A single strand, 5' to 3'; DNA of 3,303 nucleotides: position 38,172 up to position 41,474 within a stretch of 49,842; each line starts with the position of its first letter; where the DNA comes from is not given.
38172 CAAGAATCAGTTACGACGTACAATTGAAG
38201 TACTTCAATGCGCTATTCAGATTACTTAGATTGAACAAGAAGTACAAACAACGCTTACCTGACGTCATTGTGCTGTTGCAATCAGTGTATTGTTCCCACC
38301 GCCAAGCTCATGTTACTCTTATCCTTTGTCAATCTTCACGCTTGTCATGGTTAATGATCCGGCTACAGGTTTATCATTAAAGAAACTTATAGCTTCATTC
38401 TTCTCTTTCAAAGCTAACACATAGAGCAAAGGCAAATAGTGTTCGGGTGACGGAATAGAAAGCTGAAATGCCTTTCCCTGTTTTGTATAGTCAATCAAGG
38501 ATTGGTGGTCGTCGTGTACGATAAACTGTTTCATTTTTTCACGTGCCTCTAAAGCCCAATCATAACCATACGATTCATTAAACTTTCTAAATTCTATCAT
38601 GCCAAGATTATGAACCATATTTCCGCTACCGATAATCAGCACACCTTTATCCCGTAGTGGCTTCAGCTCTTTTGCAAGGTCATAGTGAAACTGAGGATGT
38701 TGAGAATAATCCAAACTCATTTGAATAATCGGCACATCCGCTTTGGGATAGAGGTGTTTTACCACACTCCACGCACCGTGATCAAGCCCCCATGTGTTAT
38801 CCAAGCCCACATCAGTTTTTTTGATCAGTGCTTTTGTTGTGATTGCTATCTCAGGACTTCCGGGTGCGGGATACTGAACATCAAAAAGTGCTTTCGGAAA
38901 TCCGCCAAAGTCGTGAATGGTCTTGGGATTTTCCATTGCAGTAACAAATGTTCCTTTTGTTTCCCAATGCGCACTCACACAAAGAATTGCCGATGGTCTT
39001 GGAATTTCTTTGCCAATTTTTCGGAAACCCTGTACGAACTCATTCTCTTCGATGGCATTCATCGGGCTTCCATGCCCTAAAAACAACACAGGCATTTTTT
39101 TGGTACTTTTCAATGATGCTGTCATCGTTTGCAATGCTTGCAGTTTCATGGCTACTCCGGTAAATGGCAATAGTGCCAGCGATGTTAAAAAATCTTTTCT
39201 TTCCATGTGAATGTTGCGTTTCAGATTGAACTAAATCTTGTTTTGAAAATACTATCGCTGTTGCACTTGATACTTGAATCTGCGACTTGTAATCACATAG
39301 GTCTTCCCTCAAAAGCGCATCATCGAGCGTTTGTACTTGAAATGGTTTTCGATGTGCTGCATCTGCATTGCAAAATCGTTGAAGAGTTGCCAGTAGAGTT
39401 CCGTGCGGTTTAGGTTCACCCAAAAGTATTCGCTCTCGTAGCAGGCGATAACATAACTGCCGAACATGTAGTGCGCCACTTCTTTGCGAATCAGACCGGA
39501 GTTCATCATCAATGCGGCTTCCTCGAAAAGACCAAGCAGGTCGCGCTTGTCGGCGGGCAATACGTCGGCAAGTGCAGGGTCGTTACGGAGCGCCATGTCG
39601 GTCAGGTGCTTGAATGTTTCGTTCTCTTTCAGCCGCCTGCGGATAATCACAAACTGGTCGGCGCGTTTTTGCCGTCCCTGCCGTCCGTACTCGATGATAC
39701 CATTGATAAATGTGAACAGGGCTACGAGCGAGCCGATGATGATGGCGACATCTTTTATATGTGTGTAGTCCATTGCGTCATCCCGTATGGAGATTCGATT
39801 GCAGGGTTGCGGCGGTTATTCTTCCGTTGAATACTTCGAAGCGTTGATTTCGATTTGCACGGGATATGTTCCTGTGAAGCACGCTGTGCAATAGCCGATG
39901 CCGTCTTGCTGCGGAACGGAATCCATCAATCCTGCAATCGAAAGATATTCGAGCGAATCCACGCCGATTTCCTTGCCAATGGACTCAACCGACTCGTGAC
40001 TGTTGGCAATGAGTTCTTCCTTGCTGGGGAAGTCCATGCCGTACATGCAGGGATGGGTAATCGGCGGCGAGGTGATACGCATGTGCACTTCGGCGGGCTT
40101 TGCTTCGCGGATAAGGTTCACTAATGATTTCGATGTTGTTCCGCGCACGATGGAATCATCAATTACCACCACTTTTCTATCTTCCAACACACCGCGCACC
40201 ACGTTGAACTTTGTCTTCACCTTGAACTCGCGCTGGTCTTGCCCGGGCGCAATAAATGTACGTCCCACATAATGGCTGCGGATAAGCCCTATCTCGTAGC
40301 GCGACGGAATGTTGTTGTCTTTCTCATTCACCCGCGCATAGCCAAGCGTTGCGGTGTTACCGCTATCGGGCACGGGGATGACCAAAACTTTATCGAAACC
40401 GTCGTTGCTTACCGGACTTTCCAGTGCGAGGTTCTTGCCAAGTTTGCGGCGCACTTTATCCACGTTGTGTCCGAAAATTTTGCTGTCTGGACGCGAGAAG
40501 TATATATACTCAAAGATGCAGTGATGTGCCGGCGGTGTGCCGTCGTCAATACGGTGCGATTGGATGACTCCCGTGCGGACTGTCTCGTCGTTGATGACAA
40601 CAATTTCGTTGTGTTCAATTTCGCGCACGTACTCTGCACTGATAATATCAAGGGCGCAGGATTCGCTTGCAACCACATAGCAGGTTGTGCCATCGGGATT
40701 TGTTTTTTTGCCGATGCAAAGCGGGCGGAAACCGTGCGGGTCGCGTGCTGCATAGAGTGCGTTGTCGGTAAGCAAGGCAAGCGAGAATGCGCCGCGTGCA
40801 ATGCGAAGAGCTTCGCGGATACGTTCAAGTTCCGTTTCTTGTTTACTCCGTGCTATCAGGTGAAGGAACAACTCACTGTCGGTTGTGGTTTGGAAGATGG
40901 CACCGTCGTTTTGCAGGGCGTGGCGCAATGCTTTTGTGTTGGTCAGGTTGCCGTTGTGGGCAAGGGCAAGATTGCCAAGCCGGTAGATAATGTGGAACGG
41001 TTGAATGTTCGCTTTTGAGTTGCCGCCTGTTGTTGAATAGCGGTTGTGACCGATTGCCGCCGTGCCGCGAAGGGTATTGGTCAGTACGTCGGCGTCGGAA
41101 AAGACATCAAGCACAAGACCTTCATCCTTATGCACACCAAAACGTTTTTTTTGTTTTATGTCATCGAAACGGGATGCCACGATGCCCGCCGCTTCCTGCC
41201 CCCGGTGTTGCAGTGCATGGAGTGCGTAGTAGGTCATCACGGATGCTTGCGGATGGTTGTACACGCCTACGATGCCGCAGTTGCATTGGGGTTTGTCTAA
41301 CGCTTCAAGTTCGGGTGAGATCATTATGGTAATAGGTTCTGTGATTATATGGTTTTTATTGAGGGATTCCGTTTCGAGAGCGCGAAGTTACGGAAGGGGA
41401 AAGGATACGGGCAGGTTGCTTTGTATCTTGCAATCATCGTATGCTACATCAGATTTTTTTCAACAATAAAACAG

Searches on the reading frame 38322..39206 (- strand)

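Call 11: search_protein_families(library=pfam, proteins=[window:38322-39206:-], max_evalue=0.01)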
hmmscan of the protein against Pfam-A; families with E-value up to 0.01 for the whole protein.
window:38322-39206:- (295 aa): 1 family
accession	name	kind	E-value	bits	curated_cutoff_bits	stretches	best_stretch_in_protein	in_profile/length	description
PF02900.23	LigB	-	6e-21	75.1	26.3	1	42-264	4-241/269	Catalytic LigB subunit of aromatic ring-opening dioxygenase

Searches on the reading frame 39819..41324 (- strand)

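Call 9: search_protein_families(library=phrogs, proteins=[window:39819-41324:-], max_evalue=0.001)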
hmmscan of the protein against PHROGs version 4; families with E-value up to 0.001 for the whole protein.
window:39819-41324:- (502 aa): 6 families
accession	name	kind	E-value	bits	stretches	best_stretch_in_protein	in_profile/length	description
phrog_26846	-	unknown function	4.4e-128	429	1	16-491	2-469/502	-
phrog_13807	-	unknown function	2.8e-25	89.7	1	16-260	2-233/609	-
phrog_4736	-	other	8.5e-13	49.5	1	16-230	2-195/498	L-glutamine-D-fructose-6-phosphate aminotransferase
phrog_16728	-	unknown function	2.3e-10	40.9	1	85-207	39-152/579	-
phrog_18128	-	other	6.4e-08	32.9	1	16-184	2-152/437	aminotransferase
phrog_14519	-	moron, auxiliary metabolic gene and host takeover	2.8e-07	31.1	1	33-227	24-199/295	glutamine amidotransferase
